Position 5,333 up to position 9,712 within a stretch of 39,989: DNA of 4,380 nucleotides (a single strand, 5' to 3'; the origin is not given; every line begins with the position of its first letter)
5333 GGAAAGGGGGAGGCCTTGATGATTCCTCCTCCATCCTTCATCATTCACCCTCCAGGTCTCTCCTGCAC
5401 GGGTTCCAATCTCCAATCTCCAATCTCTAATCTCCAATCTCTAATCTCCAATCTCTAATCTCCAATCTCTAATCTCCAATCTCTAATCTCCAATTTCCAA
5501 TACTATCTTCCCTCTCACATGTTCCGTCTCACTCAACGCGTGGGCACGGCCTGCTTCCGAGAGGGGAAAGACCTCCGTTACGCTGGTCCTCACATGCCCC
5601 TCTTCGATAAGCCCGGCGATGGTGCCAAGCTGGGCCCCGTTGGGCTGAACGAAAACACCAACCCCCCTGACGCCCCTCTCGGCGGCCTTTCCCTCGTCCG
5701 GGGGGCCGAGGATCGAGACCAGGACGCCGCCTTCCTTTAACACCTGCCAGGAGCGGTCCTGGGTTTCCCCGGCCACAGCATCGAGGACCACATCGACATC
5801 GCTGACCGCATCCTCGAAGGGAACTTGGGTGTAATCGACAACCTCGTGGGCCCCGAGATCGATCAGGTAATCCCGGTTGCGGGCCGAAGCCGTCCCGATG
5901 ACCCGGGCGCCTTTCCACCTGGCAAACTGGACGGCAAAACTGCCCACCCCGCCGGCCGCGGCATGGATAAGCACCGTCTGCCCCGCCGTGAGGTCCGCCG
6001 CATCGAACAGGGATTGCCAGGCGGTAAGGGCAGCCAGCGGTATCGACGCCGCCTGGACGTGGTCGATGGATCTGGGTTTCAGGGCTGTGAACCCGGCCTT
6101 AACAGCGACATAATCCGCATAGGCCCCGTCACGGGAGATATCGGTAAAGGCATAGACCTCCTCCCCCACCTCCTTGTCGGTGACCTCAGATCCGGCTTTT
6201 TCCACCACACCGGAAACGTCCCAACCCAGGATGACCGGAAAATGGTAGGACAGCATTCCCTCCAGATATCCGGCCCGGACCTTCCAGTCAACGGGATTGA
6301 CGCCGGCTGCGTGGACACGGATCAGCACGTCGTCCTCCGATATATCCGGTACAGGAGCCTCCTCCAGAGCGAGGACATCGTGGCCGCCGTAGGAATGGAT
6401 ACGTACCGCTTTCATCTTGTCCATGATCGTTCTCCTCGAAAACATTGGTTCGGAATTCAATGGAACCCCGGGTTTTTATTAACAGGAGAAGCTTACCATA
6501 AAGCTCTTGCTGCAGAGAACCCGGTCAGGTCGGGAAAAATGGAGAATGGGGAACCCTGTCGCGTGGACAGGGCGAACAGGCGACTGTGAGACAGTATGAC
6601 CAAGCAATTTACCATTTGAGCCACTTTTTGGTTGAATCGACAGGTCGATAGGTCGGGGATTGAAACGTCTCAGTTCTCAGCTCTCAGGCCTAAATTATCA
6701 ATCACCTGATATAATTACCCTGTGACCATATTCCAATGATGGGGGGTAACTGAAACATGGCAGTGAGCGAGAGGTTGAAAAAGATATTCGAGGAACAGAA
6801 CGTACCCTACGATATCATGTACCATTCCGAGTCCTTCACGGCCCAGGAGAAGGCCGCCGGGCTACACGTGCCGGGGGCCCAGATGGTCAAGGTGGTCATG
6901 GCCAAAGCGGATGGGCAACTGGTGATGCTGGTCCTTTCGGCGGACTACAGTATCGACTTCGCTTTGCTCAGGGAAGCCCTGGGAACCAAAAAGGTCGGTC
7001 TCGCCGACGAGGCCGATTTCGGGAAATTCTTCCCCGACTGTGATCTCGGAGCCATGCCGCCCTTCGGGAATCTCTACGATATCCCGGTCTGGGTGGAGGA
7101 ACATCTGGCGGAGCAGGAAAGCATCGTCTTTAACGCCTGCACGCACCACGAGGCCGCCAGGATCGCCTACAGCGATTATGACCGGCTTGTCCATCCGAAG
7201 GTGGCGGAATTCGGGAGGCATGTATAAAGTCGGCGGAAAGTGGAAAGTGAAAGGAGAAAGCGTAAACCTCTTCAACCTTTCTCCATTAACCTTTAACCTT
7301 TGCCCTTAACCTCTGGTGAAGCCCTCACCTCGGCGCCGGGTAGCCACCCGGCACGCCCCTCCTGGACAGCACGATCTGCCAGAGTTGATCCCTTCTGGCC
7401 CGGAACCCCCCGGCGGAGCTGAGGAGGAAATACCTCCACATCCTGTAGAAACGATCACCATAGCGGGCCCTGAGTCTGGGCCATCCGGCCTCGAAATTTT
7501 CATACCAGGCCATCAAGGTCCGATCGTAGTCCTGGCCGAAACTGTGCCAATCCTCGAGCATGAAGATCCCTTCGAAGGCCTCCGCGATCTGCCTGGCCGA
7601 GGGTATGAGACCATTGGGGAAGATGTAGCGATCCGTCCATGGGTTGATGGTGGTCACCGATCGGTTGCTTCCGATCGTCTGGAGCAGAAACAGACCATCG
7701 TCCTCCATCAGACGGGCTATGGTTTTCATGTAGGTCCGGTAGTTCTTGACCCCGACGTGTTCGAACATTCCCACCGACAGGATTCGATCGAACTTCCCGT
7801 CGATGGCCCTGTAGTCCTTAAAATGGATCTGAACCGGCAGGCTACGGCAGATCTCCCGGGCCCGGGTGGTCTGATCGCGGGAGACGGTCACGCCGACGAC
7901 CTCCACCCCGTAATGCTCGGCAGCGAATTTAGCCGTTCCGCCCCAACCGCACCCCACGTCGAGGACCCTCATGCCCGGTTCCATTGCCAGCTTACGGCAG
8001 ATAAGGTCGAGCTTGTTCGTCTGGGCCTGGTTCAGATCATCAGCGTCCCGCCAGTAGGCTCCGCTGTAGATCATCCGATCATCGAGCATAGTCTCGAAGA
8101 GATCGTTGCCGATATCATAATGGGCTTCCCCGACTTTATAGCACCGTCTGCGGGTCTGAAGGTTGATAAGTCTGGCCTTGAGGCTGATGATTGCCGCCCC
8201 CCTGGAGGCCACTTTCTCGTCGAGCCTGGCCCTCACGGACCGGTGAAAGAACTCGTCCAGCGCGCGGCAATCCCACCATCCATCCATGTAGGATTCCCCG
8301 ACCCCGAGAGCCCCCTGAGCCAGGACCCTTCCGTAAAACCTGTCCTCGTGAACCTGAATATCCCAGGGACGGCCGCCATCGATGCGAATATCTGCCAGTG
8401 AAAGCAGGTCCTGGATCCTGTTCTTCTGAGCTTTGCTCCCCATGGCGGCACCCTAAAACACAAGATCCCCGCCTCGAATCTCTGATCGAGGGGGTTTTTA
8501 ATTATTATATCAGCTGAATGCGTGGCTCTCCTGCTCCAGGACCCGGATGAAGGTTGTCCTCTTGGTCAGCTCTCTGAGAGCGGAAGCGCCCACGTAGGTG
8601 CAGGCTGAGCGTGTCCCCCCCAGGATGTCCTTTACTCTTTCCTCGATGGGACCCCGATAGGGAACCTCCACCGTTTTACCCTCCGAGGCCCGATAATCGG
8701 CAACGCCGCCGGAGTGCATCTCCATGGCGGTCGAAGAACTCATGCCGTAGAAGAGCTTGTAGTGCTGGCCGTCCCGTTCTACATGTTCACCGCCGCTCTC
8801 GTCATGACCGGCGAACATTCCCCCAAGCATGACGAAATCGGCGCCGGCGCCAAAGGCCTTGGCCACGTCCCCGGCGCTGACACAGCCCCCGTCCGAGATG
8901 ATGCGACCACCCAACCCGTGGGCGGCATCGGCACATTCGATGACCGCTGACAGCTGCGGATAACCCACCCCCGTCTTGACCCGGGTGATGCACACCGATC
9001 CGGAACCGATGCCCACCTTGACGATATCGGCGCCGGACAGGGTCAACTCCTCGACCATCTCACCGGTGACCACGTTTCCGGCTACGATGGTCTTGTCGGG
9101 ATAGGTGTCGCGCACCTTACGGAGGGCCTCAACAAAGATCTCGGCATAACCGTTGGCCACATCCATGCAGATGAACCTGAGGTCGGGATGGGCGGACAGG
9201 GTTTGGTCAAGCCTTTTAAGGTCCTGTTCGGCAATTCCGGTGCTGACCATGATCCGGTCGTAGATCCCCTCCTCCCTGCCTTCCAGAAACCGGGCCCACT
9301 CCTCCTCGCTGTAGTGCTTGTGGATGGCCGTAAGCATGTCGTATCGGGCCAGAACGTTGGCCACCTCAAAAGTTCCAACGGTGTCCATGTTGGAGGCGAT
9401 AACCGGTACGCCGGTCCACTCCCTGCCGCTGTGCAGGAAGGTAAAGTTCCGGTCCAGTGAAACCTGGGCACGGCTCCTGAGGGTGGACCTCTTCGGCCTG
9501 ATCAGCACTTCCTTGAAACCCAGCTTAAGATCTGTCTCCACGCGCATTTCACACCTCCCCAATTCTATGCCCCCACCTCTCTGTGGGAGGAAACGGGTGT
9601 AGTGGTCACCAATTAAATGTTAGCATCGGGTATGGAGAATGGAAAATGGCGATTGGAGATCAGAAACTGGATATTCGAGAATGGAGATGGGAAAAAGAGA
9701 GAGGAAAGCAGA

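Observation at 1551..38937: Nearly every intergenic spacer is filled with 7-nt periodic imperfect tandem arrays from a small set of motif families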

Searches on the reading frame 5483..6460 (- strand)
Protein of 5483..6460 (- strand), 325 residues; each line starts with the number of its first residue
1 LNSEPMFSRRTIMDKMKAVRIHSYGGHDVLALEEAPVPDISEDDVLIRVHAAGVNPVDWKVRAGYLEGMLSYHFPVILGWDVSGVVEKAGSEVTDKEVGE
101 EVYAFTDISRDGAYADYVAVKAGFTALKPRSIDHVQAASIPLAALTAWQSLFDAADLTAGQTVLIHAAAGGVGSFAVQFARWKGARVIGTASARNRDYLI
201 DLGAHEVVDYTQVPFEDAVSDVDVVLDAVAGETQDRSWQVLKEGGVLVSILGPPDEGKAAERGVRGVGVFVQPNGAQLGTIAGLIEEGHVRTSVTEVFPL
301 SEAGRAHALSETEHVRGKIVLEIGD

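Call 5: search_protein_families(library=pfam, proteins=[window:5483-6460:-])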
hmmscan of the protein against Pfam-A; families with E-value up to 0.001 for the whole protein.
window:5483-6460:- (325 aa): 3 families
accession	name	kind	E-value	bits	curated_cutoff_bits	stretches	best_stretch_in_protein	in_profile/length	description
PF13602.12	ADH_zinc_N_2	-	1.5e-30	107.3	27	1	202-321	1-134/134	Zinc-binding dehydrogenase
PF08240.17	ADH_N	-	5.4e-17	62.4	23.5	1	42-128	2-102/104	Alcohol dehydrogenase GroES-like domain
PF00107.32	ADH_zinc_N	-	1.5e-14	54.5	31.8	1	171-250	1-88/129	Zinc-binding dehydrogenase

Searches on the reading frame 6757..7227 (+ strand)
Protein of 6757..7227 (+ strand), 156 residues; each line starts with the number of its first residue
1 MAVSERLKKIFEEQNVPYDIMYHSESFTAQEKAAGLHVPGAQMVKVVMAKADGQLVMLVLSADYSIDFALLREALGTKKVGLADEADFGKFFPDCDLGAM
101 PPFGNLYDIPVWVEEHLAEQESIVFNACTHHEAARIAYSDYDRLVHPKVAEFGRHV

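Call 5: search_protein_families(library=pfam, proteins=[window:6757-7227:+])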
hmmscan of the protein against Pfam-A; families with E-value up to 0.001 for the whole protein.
window:6757-7227:+ (156 aa): 1 family
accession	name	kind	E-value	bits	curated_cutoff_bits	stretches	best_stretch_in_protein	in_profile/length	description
PF04073.20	tRNA_edit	-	3.2e-23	82.6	25.5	1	23-143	1-122/123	Aminoacyl-tRNA editing domain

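Call 36: find_encoding_contigs(protein=window:6757-7227:+, flank=3000, max_places=10)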
Protein window:6757-7227:+ (156 aa): 22 contigs read that carry it; 10 places shown.
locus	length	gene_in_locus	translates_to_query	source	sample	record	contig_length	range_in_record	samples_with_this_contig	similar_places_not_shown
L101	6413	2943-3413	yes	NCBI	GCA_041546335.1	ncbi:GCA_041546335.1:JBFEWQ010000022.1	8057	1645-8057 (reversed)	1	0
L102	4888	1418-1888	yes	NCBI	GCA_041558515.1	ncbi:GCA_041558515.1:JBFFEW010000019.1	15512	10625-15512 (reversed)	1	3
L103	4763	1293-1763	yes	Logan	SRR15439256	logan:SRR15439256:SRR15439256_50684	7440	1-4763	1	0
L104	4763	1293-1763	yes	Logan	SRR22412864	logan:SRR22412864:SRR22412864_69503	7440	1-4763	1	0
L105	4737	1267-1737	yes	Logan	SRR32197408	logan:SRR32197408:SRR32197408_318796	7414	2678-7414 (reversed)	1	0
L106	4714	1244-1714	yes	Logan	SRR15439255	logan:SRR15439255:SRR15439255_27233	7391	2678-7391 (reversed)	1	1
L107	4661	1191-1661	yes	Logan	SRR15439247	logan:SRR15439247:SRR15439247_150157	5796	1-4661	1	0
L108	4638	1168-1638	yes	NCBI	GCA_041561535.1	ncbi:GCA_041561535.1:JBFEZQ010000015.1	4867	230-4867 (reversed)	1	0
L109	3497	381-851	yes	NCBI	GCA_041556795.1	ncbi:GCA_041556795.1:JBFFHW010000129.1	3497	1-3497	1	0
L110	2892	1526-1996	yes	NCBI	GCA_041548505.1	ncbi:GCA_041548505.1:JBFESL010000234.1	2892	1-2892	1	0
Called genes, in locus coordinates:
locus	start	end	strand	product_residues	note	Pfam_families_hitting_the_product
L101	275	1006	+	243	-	PF00528:BPD_transp_1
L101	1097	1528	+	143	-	PF13442:Cytochrome_CBB3, PF00034:Cytochrom_C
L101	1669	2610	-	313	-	PF08240:ADH_N, PF00107:ADH_zinc_N, PF13602:ADH_zinc_N_2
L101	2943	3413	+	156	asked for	PF04073:tRNA_edit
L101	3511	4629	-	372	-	PF02353:CMAS, PF13489:Methyltransf_23, PF08241:Methyltransf_11, PF08242:Methyltransf_12, PF13649:Methyltransf_25, PF13847:Methyltransf_31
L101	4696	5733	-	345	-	PF00478:IMPDH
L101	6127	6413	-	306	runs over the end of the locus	-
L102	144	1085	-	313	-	PF08240:ADH_N, PF00107:ADH_zinc_N, PF13602:ADH_zinc_N_2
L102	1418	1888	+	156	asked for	PF04073:tRNA_edit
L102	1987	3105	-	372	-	PF02353:CMAS, PF13489:Methyltransf_23, PF08241:Methyltransf_11, PF08242:Methyltransf_12, PF13649:Methyltransf_25, PF13847:Methyltransf_31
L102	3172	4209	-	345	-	PF00478:IMPDH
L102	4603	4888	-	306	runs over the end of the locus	-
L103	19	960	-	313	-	PF08240:ADH_N, PF00107:ADH_zinc_N, PF13602:ADH_zinc_N_2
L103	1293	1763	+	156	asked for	PF04073:tRNA_edit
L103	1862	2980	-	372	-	PF02353:CMAS, PF13489:Methyltransf_23, PF08241:Methyltransf_11, PF08242:Methyltransf_12, PF13649:Methyltransf_25, PF13847:Methyltransf_31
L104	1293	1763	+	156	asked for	PF04073:tRNA_edit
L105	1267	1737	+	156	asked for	PF04073:tRNA_edit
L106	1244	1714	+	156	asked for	PF04073:tRNA_edit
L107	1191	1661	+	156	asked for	PF04073:tRNA_edit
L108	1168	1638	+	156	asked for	PF04073:tRNA_edit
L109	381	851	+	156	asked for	PF04073:tRNA_edit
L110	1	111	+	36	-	?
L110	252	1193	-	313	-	PF08240:ADH_N, PF00107:ADH_zinc_N, PF13602:ADH_zinc_N_2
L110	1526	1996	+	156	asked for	PF04073:tRNA_edit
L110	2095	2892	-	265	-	?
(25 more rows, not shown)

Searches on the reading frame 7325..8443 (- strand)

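Call 5: search_protein_families(library=pfam, proteins=[window:7325-8443:-])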
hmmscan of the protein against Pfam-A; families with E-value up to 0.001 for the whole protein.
window:7325-8443:- (372 aa): 7 families
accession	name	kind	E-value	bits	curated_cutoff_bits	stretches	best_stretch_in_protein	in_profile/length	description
PF02353.26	CMAS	-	2e-85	286.9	27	1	99-357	4-273/273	Mycolic acid cyclopropane synthetase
PF13489.12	Methyltransf_23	-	5.4e-15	55.9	27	1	154-291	20-155/164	Methyltransferase domain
PF13649.12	Methyltransf_25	-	2.4e-14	54.2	27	1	160-250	1-97/97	Methyltransferase domain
PF08241.18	Methyltransf_11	-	4.3e-12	47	21.2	1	161-253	1-94/95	Methyltransferase domain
PF08242.18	Methyltransf_12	-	4.7e-11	43.7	30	1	161-252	1-98/98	Methyltransferase domain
PF13847.12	Methyltransf_31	-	3.6e-09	36.9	27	1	156-260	3-115/145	Methyltransferase domain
PF01728.25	FtsJ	-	5.9e-05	23.5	24.1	1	144-201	8-69/181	FtsJ-like methyltransferase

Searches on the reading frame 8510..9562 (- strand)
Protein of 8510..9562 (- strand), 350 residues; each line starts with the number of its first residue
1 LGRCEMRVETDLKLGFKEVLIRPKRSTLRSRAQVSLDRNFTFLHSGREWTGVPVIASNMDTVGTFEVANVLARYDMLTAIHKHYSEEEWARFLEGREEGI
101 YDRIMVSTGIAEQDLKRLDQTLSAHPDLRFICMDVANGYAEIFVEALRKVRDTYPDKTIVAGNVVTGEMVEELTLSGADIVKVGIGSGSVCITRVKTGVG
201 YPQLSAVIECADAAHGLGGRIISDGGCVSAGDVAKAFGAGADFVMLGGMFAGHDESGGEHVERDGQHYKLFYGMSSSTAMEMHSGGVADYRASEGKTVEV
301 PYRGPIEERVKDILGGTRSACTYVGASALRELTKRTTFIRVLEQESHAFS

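Call 6: search_protein_families(library=pfam, proteins=[window:8510-9562:-])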
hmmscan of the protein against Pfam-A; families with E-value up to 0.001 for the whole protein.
window:8510-9562:- (350 aa): 1 family
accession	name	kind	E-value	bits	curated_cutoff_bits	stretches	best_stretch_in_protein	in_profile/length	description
PF00478.31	IMPDH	-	1.9e-76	257.7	25.6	1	14-342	2-335/345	IMP dehydrogenase / GMP reductase domain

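Call 7: find_encoding_contigs(protein=window:8510-9562:-, flank=10000, max_places=6)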
Protein window:8510-9562:- (350 aa): no gene with exactly this product is on record in the collection.
